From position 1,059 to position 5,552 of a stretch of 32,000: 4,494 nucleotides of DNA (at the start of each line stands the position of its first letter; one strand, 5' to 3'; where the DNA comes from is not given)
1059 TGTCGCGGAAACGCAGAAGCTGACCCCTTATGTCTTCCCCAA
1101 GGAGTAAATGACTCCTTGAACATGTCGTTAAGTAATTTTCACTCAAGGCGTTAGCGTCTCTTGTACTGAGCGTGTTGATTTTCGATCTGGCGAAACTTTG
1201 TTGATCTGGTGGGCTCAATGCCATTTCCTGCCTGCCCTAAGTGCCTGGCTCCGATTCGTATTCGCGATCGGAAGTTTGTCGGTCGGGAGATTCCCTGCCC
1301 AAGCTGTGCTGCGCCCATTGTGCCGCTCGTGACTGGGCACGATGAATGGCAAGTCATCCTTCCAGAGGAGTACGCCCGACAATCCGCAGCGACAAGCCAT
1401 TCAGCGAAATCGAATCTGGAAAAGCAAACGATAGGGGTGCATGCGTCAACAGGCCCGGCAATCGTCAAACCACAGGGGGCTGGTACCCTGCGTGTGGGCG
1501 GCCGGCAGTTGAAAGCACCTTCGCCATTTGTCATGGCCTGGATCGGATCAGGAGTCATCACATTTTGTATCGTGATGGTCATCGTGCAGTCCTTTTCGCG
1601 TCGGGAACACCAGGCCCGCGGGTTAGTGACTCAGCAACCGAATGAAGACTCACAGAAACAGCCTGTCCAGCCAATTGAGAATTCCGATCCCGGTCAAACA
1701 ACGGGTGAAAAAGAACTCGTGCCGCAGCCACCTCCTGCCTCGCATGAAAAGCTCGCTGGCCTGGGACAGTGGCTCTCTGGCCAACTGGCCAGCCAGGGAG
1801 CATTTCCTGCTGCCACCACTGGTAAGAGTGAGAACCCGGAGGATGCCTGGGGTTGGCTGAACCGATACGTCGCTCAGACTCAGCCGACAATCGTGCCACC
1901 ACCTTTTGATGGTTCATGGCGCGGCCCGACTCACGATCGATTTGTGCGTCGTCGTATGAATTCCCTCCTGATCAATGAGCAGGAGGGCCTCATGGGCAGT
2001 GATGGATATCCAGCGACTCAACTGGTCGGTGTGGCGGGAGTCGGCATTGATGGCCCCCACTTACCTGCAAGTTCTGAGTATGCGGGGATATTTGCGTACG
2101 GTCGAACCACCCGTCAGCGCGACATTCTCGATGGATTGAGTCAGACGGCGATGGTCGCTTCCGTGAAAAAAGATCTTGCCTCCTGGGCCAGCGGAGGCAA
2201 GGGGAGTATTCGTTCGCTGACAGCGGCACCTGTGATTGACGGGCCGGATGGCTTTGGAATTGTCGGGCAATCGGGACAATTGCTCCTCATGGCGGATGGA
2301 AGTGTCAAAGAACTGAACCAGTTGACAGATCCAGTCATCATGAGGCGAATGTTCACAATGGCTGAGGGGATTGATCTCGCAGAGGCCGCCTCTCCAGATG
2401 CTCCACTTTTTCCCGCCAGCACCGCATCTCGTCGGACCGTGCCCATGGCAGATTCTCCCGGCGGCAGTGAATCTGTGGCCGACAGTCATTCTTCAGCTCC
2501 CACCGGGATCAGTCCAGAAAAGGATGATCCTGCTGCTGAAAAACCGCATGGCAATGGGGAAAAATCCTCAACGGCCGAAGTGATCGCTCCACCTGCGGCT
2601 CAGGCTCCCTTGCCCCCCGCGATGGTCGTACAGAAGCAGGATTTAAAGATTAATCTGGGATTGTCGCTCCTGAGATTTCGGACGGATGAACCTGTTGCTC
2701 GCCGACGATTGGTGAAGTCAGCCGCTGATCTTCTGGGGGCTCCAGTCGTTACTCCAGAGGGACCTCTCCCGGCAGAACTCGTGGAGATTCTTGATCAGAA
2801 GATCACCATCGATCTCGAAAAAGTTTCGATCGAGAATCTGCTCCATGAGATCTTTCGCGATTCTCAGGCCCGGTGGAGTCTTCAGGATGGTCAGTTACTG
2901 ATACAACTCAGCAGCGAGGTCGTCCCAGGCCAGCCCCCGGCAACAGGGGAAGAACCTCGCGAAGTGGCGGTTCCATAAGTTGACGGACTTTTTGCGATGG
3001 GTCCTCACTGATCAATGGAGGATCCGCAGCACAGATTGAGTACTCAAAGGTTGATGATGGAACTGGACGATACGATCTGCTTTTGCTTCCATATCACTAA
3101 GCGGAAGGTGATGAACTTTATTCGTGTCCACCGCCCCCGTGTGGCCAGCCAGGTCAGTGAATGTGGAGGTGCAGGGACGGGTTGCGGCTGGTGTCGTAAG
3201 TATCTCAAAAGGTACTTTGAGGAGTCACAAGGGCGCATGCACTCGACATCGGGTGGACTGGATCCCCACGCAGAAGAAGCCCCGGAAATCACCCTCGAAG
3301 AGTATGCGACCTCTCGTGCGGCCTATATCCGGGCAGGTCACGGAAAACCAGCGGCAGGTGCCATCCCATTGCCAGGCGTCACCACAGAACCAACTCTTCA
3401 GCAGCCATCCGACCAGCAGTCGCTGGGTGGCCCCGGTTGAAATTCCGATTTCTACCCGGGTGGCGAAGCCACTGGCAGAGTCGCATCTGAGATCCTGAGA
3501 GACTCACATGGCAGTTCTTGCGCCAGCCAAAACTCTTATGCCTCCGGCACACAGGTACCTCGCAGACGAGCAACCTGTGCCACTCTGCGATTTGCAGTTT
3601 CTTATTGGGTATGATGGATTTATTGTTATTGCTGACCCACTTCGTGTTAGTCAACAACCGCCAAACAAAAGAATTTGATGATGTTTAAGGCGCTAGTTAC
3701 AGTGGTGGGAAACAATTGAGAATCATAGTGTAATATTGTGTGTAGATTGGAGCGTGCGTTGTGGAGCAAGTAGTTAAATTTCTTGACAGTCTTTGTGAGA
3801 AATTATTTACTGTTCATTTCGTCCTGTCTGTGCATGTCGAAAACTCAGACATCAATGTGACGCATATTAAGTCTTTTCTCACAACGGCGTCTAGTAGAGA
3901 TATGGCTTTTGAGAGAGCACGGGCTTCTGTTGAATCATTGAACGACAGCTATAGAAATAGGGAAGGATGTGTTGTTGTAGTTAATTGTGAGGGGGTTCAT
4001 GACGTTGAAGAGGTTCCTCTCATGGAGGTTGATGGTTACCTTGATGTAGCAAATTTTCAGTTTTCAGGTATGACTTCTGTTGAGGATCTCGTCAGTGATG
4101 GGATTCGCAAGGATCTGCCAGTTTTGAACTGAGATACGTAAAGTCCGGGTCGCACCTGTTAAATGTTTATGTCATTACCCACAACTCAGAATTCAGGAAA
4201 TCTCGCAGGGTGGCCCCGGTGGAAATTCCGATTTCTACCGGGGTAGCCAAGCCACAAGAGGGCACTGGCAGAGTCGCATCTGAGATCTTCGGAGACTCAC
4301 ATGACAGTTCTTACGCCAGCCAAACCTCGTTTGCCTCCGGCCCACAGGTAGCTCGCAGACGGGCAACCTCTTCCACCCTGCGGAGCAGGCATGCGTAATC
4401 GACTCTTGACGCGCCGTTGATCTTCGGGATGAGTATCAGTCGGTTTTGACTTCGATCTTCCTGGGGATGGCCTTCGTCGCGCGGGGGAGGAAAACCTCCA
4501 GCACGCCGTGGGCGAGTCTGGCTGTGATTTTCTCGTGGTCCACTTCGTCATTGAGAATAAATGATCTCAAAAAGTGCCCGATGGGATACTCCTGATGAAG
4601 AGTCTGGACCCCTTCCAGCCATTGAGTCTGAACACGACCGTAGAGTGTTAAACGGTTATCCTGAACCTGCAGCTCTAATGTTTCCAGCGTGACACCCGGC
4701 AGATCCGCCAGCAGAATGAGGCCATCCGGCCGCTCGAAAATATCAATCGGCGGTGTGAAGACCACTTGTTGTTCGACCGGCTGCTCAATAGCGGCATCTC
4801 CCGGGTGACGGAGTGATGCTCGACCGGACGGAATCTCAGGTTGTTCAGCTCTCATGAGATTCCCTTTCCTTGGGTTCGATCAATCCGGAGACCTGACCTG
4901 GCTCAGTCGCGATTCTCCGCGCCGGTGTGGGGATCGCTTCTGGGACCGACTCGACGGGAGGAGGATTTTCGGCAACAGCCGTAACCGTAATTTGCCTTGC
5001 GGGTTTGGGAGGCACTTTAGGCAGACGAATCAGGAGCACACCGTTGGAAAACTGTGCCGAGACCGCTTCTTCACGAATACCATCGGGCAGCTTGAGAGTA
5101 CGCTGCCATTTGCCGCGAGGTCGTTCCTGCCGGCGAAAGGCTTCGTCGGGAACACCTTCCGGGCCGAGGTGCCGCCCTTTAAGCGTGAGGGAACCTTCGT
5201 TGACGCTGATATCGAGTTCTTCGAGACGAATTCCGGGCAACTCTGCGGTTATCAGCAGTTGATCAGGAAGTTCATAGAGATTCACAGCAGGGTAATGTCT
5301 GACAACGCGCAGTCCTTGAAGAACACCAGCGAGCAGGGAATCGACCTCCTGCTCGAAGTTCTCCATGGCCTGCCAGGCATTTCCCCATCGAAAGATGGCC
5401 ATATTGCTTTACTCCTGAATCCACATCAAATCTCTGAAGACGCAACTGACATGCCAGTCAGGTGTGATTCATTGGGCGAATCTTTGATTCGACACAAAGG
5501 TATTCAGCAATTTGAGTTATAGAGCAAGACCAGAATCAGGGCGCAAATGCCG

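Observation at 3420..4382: Two diverged copies of a ~170-180 nt multi-hairpin element bracket a low-GC single-gene insert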

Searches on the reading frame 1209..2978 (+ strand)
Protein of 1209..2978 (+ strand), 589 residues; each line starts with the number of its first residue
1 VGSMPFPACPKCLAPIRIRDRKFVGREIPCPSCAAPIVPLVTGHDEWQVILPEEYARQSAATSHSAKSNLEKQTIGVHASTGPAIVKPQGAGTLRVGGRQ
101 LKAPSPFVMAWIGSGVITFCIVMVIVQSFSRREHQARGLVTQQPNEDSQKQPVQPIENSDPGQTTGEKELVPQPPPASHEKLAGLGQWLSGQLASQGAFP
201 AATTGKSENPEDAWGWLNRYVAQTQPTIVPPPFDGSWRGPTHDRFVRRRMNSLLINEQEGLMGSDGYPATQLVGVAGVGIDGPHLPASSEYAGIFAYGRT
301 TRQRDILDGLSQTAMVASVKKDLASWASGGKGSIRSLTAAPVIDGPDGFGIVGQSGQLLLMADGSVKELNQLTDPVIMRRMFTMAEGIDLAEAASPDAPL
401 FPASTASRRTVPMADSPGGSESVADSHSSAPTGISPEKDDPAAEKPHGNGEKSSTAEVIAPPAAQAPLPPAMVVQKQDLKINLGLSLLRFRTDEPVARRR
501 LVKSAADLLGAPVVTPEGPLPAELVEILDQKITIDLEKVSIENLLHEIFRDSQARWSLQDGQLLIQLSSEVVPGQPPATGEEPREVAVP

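Call 11: search_protein_families(library=pfam, proteins=[window:1209-2978:+], max_evalue=0.01)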
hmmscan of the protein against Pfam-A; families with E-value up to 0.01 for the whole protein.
window:1209-2978:+ (589 aa): 1 family
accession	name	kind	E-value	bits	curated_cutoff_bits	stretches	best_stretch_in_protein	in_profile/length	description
PF07596.16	SBP_bac_10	-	7.1e-06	26.7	23.3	1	288-330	143-185/268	Protein of unknown function (DUF1559)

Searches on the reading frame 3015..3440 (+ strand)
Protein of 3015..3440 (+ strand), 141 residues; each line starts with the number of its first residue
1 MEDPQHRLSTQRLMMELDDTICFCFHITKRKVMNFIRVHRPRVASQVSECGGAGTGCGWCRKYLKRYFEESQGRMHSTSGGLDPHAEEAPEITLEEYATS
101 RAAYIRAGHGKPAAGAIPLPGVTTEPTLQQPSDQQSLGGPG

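Call 11: search_protein_families(library=pfam, proteins=[window:3015-3440:+], max_evalue=0.01)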
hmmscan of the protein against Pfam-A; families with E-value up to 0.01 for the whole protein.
window:3015-3440:+ (141 aa): 1 family
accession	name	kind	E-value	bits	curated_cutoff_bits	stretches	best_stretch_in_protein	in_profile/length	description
PF04324.20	Fer2_BFD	-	1.9e-08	35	26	1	20-70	1-50/50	BFD-like [2Fe-2S] binding domain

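Call 13: find_encoding_contigs(protein=window:3015-3440:+, flank=10000, max_places=10)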
Protein window:3015-3440:+ (141 aa): no gene with exactly this product is on record in the collection.

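Call 15: find_homologous_proteins(query=window:3015-3440:+, max_evalue=0.00001)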
Query window:3015-3440:+ (141 aa): 1436 proteins with E <= 0.00001 among 1446 candidates; the best 120 are listed.
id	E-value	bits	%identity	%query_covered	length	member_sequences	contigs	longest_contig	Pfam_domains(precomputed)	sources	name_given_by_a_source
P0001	1.6e-75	270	94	90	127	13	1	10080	PF04324.21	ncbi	-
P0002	1.1e-47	180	76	75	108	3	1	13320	PF04324.21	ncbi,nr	ncbi:MAG: (2Fe-2S)-binding protein [Planctomyces sp.]|nr:(2Fe-2S)-binding protein [Planctomyces sp.]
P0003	3.3e-42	162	65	84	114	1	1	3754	PF04324.21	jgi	jgi:bacterioferritin-associated ferredoxin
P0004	4.8e-42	161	64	90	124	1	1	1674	PF04324.21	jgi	jgi:bacterioferritin-associated ferredoxin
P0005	5.5e-42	161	69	78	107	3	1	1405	PF04324.21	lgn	-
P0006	6.5e-42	161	63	79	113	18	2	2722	PF04324.21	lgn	-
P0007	9.2e-42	161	65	80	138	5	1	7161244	PF04324.21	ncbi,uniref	ncbi:bacterioferritin-associated ferredoxin [Schlesneria sp. T3-172]|uniref:(2Fe-2S)-binding protein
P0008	1.5e-41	160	65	75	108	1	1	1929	PF04324.21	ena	-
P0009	3.6e-41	159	58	75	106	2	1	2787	PF04324.21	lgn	-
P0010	4.3e-41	158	68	75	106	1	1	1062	PF04324.21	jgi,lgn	-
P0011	1.9e-40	156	69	75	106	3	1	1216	PF04324.21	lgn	-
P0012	3.1e-40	156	68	77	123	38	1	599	PF04324.21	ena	-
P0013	5.8e-40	155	69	75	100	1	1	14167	PF04324.21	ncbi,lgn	-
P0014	1.0e-39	154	72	75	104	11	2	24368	PF04324.21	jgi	jgi:bacterioferritin-associated ferredoxin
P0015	1.1e-39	154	64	69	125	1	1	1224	PF04324.21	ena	-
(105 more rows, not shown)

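Call 16: find_encoding_contigs(protein=P0001, flank=6000, max_places=4)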
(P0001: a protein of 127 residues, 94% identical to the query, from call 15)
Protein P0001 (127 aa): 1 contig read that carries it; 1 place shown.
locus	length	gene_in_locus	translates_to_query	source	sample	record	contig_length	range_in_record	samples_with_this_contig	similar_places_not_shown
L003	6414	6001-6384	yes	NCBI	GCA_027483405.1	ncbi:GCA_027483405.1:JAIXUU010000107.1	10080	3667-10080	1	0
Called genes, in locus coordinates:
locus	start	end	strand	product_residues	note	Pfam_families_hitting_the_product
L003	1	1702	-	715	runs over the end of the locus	PF02119:FlgI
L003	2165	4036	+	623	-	PF13719:Zn_ribbon_5 (weak)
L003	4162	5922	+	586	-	PF07596:SBP_bac_10 (faint)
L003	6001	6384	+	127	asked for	PF04324:Fer2_BFD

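Call 17: find_encoding_contigs(protein=P0002, flank=6000, max_places=4)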
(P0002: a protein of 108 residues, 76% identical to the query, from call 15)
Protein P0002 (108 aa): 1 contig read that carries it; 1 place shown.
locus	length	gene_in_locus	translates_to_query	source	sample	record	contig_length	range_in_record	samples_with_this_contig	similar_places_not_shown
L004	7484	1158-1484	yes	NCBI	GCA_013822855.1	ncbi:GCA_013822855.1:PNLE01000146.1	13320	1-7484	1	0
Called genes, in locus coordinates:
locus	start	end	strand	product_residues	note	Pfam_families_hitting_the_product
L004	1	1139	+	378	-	?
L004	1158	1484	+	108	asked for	PF04324:Fer2_BFD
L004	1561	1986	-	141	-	PF00011:HSP20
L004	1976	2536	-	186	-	PF00011:HSP20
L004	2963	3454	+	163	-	PF00582:Usp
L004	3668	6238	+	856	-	-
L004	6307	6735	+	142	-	-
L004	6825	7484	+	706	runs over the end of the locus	PF03190:Thioredox_DsbH, PF13899:Thioredoxin_7 (weak)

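Call 18: find_encoding_contigs(protein=P0007, flank=6000, max_places=4)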
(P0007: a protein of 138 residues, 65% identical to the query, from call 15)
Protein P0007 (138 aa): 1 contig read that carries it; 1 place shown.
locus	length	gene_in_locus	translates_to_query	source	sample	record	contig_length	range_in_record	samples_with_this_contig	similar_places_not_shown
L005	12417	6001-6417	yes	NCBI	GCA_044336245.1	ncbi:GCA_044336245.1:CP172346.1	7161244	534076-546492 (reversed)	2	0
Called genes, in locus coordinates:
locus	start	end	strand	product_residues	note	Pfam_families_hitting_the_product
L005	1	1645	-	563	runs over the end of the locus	PF00083:Sugar_tr, PF07690:MFS_1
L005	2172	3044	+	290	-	-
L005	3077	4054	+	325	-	PF08551:DUF1751 (weak), PF01694:Rhomboid, PF20216:DUF6576 (weak)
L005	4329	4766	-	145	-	PF01042:Ribonuc_L-PSP, PF14588:YjgF_endoribonc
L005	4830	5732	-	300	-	PF24684:Vgb_lyase (weak), PF08450:SGL, PF01436:NHL (faint), PF21959:DUF6923 (weak)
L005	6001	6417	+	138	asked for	PF04324:Fer2_BFD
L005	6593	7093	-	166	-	PF00149:Metallophos (faint), PF12850:Metallophos_2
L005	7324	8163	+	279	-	PF13292:DXP_synthase_N, PF00456:Transketolase_N, PF00676:E1_dh (faint)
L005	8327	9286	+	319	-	PF02779:Transket_pyr, PF02780:Transketolase_C, PF22613:Transketolase_C_1 (faint)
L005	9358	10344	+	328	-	PF00583:Acetyltransf_1, PF13673:Acetyltransf_10 (weak), PF13508:Acetyltransf_7, PF13527:Acetyltransf_9 (faint), PF14542:Acetyltransf_CG (faint), PF00583:Acetyltransf_1 (weak), PF08445:FR47 (weak)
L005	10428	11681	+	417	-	PF04542:Sigma70_r2 (weak), PF08281:Sigma70_r4_2, PF20239:DUF6596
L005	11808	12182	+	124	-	PF03795:YCII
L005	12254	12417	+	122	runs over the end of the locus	PF03795:YCII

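Call 82: search_protein_families(library=pfam, proteins=[L044:10878-11258:+, L044:11459-12151:+, L045:7192-7605:+], max_evalue=0.05)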
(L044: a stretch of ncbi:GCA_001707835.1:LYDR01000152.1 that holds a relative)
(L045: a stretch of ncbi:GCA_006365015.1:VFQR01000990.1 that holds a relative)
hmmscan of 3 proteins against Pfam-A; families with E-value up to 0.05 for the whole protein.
L044:10878-11258:+ (126 aa): 0 families

L044:11459-12151:+ (230 aa): 0 families

L045:7192-7605:+ (137 aa): 1 family
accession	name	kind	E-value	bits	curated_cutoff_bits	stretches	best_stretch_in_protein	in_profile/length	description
PF09346.15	SMI1_KNR4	-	4.8e-07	30.9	25.4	1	17-125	1-120/125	SMI1 / KNR4 family (SUKH-1)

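Call 90: search_protein_families(library=pfam, proteins=[L049:1-519:+, L049:535-909:+, L049:1038-1397:+], max_evalue=1)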
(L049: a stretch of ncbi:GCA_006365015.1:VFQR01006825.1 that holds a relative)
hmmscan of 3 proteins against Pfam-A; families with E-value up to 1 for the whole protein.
L049:1-519:+ (172 aa): 0 families

L049:535-909:+ (124 aa): 0 families

L049:1038-1397:+ (119 aa): 0 families

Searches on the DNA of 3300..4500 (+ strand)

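Call 5: search_rna_families(source=window, start=3300, end=4500, threshold=evalue, max_evalue=10, show_alignments=3)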
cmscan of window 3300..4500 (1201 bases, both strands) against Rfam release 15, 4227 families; matches with E-value up to 10: 4.
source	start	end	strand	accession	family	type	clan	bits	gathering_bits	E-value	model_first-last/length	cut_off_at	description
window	3694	3805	+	RF00311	snoZ188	Gene; snRNA; snoRNA; CD-box;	-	16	50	4.1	1-123/123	no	Small nucleolar RNA Z188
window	4058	4131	+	RF01170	snoU61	Gene; snRNA; snoRNA; CD-box;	CL00067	14.4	55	9.9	1-84/84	no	Small nucleolar RNA U61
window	3979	4053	-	RF01127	sR42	Gene; snRNA; snoRNA; CD-box;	-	11.8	38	6.7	1-63/63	no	Small nucleolar RNA sR42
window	3980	4034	+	RF01123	sR35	Gene; snRNA; snoRNA; CD-box;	-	11.1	60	9.6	1-57/57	no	Small nucleolar RNA sR35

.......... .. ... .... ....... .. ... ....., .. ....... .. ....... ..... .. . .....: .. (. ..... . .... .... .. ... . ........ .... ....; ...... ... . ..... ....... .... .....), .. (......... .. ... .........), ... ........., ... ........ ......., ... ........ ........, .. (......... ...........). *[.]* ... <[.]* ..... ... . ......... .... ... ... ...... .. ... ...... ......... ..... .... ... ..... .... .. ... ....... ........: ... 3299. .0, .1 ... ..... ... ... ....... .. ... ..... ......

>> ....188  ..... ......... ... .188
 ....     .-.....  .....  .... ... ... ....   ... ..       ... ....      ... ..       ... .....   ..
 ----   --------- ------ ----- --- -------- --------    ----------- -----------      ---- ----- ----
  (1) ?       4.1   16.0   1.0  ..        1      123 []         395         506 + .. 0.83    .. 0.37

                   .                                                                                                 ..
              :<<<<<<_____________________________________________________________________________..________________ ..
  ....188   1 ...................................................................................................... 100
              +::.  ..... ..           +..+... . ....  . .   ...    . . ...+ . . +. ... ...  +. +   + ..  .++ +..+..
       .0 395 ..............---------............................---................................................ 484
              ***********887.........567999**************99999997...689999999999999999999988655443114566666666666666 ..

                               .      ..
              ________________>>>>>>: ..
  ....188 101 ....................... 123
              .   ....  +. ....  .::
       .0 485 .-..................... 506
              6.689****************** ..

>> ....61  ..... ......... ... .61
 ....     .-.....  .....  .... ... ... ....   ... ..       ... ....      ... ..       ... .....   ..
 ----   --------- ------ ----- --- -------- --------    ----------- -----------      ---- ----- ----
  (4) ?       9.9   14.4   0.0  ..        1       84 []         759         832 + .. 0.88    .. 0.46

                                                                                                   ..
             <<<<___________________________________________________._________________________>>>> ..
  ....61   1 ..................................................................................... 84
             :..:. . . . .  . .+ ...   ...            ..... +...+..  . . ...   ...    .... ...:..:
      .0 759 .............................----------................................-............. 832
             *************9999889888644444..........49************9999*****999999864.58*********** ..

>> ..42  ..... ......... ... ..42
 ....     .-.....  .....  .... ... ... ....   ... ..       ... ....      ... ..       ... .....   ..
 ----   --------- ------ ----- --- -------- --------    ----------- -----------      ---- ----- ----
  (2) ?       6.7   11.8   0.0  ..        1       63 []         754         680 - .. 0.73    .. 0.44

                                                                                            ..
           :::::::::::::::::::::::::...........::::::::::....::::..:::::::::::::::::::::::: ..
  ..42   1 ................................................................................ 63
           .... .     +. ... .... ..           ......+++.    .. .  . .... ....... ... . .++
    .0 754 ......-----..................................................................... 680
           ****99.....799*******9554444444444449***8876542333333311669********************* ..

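Call 27: search_dna_similar(query=window:4203-4382:+, collection=plasmids, mode=distant, max_evalue=0.01)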
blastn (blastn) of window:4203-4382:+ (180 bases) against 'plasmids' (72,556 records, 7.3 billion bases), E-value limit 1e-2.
No match.

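Call 28: search_dna_similar(query=window:4203-4382:+, collection=phages, mode=distant, max_evalue=0.01)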
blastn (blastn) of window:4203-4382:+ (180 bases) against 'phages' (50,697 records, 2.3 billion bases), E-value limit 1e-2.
No match.

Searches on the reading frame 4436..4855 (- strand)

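Call 11: search_protein_families(library=pfam, proteins=[window:4436-4855:-], max_evalue=0.01)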
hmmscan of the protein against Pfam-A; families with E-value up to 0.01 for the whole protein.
window:4436-4855:- (139 aa): 1 family
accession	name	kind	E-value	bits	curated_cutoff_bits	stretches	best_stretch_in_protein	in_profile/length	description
PF00011.27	HSP20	-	6.9e-15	55.4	20.8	1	39-136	2-101/102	Hsp20/alpha crystallin family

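Call 82: search_protein_families(library=pfam, proteins=[L044:10878-11258:+, L044:11459-12151:+, L045:7192-7605:+], max_evalue=0.05)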
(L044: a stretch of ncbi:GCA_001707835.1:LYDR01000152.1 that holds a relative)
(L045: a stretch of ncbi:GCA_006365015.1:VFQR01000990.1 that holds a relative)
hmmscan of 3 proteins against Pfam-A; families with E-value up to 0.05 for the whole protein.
L044:10878-11258:+ (126 aa): 0 families

L044:11459-12151:+ (230 aa): 0 families

L045:7192-7605:+ (137 aa): 1 family
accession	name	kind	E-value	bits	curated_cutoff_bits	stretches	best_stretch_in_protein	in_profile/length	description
PF09346.15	SMI1_KNR4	-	4.8e-07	30.9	25.4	1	17-125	1-120/125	SMI1 / KNR4 family (SUKH-1)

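Call 90: search_protein_families(library=pfam, proteins=[L049:1-519:+, L049:535-909:+, L049:1038-1397:+], max_evalue=1)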
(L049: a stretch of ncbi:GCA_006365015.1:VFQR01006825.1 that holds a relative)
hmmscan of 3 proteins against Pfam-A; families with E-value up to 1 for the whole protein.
L049:1-519:+ (172 aa): 0 families

L049:535-909:+ (124 aa): 0 families

L049:1038-1397:+ (119 aa): 0 families

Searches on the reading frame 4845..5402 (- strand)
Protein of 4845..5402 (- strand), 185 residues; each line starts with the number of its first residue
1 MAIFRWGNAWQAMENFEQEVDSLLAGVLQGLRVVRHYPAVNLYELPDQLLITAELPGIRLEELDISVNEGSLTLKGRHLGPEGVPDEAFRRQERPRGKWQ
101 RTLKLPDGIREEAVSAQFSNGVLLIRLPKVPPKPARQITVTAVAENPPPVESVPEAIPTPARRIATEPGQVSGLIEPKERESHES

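Call 11: search_protein_families(library=pfam, proteins=[window:4845-5402:-], max_evalue=0.01)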
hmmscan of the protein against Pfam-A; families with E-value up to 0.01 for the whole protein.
window:4845-5402:- (185 aa): 3 families
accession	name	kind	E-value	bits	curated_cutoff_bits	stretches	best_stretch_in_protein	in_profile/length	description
PF00011.27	HSP20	-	2e-17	63.6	20.8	1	46-140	6-101/102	Hsp20/alpha crystallin family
PF17886.7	ArsA_HSP20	-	4.4e-05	23.4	22.5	1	49-126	4-62/63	HSP20-like domain found in ArsA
PF18201.7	PIH1_CS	-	0.0089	17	23.3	0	43-120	28-88/100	PIH1 CS-like domain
